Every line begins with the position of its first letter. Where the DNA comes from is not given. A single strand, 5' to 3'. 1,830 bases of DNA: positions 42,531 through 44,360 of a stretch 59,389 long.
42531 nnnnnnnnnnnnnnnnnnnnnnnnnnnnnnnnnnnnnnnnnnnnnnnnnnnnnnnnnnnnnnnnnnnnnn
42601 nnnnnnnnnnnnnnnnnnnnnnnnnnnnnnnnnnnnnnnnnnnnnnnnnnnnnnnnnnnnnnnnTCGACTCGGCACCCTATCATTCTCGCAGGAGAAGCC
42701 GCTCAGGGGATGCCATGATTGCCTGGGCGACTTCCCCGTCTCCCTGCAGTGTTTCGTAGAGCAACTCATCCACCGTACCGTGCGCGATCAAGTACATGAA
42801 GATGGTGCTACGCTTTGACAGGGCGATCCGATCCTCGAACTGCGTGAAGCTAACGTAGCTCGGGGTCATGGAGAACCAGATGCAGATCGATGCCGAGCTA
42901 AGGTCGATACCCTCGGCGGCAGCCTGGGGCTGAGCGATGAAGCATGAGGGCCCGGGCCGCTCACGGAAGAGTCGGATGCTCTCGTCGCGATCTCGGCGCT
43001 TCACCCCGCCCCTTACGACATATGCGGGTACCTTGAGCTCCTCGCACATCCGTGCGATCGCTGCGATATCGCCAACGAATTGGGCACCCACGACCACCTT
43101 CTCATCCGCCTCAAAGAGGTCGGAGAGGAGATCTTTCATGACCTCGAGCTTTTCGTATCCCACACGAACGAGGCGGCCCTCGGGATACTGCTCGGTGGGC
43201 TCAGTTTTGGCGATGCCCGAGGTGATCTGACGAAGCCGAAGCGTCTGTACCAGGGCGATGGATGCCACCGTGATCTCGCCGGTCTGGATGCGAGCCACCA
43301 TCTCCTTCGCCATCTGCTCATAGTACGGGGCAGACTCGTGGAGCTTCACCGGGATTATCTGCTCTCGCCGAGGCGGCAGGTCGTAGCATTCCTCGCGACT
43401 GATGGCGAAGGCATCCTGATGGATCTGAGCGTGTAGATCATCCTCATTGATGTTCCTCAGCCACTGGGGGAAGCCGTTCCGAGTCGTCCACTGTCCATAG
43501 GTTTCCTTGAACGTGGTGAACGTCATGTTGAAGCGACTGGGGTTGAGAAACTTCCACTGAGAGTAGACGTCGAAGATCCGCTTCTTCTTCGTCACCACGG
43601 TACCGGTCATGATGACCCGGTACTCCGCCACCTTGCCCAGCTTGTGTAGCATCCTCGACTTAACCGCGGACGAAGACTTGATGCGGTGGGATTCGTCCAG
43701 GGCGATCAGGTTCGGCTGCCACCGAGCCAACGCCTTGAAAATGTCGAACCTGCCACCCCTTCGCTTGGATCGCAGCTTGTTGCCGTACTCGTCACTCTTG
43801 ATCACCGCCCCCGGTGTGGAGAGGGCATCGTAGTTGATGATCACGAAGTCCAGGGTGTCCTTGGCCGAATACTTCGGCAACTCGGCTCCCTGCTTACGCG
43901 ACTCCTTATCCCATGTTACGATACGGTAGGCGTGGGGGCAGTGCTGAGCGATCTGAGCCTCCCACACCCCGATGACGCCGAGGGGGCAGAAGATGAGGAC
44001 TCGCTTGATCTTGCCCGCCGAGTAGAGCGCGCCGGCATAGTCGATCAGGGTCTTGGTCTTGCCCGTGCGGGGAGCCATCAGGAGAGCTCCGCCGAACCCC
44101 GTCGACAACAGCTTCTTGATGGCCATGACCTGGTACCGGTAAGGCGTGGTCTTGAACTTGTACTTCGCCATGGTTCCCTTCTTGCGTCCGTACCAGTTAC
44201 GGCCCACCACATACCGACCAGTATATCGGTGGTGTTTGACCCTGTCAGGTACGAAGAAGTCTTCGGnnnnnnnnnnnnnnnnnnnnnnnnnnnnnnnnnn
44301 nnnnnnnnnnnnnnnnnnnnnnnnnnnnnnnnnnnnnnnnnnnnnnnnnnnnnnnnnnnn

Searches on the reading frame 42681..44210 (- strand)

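Call 8: search_protein_families(library=pfam, proteins=[window:42681-44210:-], max_evalue=0.01)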
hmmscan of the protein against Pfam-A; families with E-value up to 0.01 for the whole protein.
window:42681-44210:- (509 aa): 3 families
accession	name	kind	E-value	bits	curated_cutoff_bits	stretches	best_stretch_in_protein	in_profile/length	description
PF00176.29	SNF2-rel_dom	-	1.2e-18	67.7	24.9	1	49-329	28-284/290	SNF2-related domain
PF00271.37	Helicase_C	-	6.1e-09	36.5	23.5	1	354-462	2-106/110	Helicase conserved C-terminal domain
PF04851.21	ResIII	-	4.2e-07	30.4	22.5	1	22-204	3-161/164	Type III restriction enzyme, res subunit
